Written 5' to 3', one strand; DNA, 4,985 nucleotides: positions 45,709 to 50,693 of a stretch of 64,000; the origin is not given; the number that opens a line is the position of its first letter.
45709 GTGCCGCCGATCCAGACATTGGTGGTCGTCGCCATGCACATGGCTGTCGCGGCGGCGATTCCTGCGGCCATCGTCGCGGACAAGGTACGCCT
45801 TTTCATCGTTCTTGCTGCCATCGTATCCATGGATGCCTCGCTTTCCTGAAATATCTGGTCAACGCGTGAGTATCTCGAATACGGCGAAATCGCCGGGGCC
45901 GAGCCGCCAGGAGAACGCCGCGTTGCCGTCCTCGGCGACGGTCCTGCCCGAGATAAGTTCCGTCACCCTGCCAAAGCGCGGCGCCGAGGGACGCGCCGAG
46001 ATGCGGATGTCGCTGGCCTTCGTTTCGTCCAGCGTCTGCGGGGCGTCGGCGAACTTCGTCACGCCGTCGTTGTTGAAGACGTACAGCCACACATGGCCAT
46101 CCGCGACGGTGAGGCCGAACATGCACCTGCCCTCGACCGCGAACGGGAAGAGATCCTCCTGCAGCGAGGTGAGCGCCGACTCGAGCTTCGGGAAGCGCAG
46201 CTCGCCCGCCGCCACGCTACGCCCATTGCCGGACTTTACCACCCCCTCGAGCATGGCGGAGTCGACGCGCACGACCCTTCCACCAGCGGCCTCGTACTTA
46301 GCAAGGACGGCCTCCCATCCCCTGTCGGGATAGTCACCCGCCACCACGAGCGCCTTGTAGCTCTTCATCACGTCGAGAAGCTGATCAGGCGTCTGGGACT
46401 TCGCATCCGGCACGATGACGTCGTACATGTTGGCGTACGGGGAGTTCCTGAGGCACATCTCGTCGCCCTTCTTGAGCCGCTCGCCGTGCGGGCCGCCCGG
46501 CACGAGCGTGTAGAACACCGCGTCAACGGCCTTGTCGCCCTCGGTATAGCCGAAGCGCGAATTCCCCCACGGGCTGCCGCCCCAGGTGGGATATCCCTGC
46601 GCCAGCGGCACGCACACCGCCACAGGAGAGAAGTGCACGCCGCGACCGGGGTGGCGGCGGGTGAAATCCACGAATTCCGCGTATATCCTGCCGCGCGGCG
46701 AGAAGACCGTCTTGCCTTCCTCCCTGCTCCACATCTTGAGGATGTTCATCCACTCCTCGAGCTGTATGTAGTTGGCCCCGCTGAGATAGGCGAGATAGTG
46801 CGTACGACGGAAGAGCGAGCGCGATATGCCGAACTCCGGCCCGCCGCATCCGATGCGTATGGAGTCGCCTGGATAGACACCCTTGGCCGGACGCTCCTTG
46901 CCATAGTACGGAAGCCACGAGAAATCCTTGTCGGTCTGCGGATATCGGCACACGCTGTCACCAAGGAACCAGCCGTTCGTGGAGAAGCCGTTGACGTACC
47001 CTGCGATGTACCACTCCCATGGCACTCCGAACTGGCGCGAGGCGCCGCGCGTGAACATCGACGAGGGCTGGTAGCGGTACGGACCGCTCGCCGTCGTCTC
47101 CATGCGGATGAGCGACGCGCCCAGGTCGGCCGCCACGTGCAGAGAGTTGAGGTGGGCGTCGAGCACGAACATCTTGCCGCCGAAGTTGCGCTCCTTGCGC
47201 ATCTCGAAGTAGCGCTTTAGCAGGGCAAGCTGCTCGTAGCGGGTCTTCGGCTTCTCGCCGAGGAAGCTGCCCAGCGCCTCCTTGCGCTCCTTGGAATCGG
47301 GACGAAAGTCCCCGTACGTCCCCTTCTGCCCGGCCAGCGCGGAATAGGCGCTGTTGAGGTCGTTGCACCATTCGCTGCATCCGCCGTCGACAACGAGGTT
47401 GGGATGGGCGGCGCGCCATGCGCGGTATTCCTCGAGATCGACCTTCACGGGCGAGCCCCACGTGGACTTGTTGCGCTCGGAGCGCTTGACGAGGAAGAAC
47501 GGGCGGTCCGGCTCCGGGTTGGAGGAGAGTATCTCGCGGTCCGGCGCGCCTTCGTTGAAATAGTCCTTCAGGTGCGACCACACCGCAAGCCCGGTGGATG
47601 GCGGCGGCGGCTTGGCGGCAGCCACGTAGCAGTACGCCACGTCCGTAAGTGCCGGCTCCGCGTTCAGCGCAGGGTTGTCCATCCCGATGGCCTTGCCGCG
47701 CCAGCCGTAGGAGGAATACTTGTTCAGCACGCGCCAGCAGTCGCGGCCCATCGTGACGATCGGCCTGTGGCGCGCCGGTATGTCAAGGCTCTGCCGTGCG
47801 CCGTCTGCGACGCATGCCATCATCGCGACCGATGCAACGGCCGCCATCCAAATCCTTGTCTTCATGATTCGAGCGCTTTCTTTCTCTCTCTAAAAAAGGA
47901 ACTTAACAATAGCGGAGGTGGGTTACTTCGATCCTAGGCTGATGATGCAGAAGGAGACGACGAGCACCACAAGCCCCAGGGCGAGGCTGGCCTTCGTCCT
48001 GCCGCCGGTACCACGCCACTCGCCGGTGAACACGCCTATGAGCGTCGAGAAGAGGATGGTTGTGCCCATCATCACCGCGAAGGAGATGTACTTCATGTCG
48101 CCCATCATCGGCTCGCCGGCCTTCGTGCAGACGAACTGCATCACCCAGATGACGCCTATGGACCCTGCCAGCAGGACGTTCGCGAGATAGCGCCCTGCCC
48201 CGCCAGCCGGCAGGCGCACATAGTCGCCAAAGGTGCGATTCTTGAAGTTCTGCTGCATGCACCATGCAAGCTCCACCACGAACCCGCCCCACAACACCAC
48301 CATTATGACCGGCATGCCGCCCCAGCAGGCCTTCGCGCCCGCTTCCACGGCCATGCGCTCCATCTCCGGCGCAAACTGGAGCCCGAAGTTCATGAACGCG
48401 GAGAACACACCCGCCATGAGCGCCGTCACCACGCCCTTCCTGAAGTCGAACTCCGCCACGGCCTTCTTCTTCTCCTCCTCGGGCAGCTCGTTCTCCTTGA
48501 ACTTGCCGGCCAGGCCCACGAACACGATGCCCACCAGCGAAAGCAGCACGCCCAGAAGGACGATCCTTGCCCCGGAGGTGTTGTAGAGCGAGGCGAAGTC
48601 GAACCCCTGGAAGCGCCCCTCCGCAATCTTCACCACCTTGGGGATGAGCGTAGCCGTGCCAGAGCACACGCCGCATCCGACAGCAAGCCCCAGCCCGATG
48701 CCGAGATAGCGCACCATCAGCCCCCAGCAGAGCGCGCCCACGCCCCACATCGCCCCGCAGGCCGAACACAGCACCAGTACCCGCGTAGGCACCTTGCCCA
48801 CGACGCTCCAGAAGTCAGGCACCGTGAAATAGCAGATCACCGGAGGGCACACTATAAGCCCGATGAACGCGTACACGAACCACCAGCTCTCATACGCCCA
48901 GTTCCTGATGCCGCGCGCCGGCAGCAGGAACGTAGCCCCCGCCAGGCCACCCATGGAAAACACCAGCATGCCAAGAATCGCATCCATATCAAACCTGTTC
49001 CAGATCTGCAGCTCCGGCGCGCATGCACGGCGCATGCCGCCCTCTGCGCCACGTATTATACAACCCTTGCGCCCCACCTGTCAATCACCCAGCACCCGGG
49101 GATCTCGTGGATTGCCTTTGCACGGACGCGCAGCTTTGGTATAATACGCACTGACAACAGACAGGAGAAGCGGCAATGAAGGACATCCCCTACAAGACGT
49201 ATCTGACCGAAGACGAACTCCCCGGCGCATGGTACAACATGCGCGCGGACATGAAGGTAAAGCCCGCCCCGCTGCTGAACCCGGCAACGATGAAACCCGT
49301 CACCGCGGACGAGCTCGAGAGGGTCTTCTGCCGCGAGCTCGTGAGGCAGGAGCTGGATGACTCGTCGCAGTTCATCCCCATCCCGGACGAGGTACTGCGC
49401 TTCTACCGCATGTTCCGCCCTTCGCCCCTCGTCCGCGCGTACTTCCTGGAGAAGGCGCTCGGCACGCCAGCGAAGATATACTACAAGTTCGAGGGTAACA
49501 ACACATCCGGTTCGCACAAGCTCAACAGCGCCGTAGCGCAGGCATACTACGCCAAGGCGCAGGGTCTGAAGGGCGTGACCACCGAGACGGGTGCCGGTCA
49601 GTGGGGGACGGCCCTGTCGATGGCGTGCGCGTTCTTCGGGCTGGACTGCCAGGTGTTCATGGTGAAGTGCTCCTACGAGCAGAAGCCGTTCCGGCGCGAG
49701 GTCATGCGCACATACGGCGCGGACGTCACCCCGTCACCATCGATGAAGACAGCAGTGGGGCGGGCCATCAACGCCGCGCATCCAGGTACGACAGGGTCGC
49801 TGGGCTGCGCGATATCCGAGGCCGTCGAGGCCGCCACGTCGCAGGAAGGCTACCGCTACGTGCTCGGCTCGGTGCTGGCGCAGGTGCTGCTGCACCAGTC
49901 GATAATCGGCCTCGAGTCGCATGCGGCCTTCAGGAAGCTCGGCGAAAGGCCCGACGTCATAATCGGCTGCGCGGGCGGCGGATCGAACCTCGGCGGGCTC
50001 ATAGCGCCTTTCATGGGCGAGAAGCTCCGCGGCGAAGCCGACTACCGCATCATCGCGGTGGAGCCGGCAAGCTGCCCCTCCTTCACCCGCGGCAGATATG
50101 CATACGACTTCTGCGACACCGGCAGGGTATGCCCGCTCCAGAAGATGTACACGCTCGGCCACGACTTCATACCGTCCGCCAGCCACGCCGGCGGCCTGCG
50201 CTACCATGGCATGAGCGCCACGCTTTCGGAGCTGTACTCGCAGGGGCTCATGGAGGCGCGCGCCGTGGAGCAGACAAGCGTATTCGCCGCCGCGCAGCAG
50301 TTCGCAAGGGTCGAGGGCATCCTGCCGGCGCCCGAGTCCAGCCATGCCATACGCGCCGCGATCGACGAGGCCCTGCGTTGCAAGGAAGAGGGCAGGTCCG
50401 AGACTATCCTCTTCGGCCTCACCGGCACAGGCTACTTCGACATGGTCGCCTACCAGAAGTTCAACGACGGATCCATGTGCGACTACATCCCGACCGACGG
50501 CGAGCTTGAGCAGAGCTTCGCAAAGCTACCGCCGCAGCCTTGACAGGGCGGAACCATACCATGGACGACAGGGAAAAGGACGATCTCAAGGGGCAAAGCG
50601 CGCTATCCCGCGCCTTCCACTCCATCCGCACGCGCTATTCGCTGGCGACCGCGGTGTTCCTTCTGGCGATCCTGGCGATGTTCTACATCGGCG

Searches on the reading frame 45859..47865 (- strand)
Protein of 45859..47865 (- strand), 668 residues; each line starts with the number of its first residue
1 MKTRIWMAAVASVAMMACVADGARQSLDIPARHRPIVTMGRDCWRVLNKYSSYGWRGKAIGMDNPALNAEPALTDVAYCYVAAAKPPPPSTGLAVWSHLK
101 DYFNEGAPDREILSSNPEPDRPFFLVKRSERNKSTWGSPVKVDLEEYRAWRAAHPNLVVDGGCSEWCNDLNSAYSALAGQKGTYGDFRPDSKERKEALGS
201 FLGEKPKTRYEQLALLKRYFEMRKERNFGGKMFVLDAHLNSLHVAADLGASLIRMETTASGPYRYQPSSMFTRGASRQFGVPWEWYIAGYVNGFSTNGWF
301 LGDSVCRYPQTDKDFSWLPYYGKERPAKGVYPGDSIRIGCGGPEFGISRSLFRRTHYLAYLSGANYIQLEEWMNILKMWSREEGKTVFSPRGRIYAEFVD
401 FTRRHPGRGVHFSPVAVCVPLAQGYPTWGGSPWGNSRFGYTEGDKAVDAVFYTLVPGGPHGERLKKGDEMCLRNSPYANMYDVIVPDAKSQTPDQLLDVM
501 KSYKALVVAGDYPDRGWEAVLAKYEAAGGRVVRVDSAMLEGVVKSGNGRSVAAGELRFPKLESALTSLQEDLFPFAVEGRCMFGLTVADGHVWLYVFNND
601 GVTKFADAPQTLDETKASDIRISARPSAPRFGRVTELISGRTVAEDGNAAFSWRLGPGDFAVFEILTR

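Call 7: search_protein_families(library=pfam, proteins=[window:45859-47865:-], max_evalue=0.1)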
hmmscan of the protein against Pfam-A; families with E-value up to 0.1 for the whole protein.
window:45859-47865:- (668 aa): 0 families

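Call 8: search_protein_families(library=ncbifam, proteins=[window:45859-47865:-], max_evalue=0.1)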
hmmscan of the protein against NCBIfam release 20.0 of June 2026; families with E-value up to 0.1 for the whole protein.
window:45859-47865:- (668 aa): 0 families

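Call 48: search_solved_structures(query=window:45862-47865:-, max_evalue=1)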
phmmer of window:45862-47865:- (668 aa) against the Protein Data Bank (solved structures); distinct sequences matched with E-value up to 1: 0.

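Call 79: search_solved_structures(query=A7, max_evalue=1)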
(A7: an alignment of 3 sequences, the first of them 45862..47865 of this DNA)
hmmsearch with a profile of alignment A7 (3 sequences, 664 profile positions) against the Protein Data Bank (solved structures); distinct sequences matched with E-value up to 1: 1.
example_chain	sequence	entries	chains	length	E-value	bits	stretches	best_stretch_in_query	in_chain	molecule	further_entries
7d1x_A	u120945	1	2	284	0.98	10.9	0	398-436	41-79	Sulfotransferase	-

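Call 92: search_protein_families(library=phrogs, proteins=[window:45862-47865:-], max_evalue=0.01)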
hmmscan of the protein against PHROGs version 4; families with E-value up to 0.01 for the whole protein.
window:45862-47865:- (668 aa): 0 families

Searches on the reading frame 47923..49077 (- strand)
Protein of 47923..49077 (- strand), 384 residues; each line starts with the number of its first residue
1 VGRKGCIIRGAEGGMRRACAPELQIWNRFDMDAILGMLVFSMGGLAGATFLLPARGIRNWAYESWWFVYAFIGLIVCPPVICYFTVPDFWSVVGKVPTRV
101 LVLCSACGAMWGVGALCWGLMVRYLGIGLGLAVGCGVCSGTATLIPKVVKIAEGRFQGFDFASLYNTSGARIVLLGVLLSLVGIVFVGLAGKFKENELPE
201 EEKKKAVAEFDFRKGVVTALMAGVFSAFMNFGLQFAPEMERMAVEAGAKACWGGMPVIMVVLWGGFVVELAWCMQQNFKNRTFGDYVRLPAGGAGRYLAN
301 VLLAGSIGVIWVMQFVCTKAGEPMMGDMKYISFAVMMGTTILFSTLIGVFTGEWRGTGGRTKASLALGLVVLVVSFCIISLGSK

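Call 20: search_protein_families(library=pfam, proteins=[window:47923-49077:-], max_evalue=0.001)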
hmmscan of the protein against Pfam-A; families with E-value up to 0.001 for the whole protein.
window:47923-49077:- (384 aa): 1 family
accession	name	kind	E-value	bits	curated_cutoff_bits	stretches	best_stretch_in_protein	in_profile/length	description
PF06379.18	RhaT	-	5e-46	157.9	27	1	34-382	6-341/344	L-rhamnose-proton symport protein (RhaT)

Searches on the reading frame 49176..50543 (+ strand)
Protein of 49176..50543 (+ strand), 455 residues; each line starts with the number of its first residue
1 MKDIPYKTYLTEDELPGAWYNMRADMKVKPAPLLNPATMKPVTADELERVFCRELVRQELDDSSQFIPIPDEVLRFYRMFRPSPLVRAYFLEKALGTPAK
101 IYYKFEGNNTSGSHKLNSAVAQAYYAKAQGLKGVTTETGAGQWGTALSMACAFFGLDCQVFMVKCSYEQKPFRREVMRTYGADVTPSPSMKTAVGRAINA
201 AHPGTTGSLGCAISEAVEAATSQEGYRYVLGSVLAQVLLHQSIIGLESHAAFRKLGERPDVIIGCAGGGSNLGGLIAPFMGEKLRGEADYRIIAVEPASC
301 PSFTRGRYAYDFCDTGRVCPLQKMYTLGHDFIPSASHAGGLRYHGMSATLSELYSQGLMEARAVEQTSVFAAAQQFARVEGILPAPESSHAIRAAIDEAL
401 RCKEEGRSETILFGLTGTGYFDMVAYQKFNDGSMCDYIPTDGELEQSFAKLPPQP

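Call 20: search_protein_families(library=pfam, proteins=[window:49176-50543:+], max_evalue=0.001)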
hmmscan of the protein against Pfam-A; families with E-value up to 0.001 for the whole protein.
window:49176-50543:+ (455 aa): 1 family
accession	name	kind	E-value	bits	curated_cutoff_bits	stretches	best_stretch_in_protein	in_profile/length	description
PF00291.31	PALP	-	3.7e-42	145.1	35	1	81-417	6-295/295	Pyridoxal-phosphate dependent enzyme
